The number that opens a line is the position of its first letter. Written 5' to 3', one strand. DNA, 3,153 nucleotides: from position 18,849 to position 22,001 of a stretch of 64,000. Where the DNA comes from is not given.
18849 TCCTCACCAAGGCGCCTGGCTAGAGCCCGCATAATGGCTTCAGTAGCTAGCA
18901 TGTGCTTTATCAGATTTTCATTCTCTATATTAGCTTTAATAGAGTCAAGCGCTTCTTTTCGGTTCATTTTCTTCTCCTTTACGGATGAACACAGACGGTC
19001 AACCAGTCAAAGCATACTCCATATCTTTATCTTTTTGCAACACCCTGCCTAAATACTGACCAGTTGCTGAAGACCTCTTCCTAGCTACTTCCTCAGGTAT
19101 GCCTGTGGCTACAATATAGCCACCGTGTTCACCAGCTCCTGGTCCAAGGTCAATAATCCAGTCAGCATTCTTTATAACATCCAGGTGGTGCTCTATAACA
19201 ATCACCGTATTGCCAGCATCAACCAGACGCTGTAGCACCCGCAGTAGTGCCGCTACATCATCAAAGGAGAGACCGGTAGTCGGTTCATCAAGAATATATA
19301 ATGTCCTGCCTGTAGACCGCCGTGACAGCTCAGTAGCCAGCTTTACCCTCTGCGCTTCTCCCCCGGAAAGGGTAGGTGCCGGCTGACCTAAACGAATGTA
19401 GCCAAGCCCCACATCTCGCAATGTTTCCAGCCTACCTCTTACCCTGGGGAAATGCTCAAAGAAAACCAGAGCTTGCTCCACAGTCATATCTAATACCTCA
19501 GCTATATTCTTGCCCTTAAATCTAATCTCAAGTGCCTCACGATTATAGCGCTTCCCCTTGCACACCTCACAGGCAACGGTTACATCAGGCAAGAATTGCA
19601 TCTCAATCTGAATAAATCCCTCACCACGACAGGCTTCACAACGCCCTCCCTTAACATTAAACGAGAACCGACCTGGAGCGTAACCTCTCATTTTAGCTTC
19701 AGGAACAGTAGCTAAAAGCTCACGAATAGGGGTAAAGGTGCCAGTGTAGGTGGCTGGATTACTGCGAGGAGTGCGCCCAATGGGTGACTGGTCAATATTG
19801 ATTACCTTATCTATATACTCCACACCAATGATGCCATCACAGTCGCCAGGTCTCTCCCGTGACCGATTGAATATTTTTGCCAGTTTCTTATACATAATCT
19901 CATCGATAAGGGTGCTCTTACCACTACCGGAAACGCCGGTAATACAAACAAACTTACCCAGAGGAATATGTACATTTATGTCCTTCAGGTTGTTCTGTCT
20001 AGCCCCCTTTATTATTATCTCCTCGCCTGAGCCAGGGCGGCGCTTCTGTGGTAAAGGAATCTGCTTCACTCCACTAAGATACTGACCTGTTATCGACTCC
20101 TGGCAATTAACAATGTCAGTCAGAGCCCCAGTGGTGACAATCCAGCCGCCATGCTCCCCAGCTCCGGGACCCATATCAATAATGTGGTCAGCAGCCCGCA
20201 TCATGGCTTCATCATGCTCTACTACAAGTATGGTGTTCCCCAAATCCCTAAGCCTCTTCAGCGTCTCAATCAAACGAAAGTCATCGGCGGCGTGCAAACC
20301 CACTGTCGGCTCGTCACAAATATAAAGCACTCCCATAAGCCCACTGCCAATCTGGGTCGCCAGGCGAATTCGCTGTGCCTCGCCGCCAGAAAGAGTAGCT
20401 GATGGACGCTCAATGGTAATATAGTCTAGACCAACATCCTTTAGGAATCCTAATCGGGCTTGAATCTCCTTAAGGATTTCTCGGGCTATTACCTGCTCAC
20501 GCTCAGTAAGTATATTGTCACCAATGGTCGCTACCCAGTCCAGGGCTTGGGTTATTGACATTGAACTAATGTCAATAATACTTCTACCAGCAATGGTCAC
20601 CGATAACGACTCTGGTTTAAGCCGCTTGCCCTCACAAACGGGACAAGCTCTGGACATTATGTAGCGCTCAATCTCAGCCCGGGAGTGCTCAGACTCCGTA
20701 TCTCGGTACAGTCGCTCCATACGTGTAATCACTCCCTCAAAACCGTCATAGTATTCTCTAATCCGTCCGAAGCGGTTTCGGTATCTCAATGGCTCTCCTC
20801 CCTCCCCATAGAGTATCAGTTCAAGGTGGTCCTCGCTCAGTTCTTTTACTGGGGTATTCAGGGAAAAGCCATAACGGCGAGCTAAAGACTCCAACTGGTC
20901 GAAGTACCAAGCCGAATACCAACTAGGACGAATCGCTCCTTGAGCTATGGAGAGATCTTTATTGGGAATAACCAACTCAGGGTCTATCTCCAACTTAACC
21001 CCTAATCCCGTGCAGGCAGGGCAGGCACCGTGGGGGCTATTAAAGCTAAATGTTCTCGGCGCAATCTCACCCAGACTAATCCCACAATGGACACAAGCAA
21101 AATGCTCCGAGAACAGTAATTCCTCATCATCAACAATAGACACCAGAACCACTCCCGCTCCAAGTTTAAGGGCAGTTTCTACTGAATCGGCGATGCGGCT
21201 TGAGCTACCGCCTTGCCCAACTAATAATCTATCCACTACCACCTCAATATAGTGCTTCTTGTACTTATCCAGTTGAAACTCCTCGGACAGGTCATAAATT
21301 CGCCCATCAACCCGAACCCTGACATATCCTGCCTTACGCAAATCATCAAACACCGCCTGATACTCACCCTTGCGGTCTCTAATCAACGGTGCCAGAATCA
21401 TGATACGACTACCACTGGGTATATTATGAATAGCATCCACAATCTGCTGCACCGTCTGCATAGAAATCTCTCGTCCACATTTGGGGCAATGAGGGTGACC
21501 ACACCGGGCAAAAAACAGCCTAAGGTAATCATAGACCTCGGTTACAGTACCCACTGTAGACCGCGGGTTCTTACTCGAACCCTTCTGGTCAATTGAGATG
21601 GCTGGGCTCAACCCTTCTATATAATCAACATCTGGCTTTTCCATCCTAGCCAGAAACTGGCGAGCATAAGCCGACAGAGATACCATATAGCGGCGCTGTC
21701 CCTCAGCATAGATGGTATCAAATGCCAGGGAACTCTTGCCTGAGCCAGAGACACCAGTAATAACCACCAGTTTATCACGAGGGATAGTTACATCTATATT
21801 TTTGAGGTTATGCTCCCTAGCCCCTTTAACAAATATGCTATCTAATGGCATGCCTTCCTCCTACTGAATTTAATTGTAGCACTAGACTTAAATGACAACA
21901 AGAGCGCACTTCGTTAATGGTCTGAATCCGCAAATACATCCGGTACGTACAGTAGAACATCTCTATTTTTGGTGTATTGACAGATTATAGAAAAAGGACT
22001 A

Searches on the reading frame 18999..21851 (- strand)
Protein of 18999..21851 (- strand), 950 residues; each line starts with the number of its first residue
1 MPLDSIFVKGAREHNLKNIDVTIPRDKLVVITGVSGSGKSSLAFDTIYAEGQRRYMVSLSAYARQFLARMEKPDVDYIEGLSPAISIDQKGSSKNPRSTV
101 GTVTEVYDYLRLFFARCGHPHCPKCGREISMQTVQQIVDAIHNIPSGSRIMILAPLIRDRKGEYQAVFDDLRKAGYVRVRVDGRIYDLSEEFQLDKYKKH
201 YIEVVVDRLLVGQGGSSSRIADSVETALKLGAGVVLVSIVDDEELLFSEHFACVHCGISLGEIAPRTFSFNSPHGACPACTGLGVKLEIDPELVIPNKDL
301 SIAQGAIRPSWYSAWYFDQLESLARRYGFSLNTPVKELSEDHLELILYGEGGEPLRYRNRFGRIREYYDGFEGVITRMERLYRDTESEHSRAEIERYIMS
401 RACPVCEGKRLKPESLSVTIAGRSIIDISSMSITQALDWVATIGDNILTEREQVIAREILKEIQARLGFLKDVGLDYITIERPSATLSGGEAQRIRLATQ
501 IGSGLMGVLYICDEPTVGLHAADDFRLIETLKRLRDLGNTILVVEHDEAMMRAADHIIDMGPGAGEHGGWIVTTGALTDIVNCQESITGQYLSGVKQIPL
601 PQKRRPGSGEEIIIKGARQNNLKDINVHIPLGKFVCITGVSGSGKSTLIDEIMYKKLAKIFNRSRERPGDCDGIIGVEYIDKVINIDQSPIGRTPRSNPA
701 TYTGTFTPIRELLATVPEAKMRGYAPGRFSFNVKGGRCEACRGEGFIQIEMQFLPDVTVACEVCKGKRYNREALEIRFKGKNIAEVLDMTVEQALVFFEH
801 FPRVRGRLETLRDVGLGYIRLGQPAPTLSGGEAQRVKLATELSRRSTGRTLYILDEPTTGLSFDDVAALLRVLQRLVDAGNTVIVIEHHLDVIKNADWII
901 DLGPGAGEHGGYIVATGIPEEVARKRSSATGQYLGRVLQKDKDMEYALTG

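Call 75: search_protein_families(library=pfam, proteins=[window:18999-21851:-], max_evalue=0.00001)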
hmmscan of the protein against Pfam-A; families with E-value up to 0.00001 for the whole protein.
window:18999-21851:- (950 aa): 10 families
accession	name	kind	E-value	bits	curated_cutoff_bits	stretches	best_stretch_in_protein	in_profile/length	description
PF17760.6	UvrA_inter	-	6.3e-40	135.9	23.3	1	132-240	1-108/109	UvrA interaction domain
PF17755.6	UvrA_DNA-bind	-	6.8e-34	116.9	23.2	1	290-396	1-110/110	UvrA DNA-binding domain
PF00005.33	ABC_tran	-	2.1e-22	80.6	25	0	803-859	84-137/137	ABC transporter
PF02463.25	SMC_N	-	5.5e-12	46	40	0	792-900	135-209/220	RecF/RecN/SMC N terminal domain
PF13555.12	AAA_29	-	1.5e-09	37.9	27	0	629-653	19-43/61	P-loop containing region of AAA domain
PF13191.12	AAA_16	-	8.9e-09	36.5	32.6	0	24-68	22-70/167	AAA ATPase domain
PF20720.3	nSTAND3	-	1.2e-06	28.7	27.2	0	633-659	18-44/155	Novel STAND NTPase 3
PF13476.12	AAA_23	-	2.3e-06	28.8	27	0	629-654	15-41/201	AAA domain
PF03193.22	RsgA_GTPase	-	3.4e-06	27.4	30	0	615-656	90-130/174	RsgA GTPase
PF20703.3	nSTAND1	-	5.7e-06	26.6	27.1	0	12-43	19-50/379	Novel STAND NTPase 1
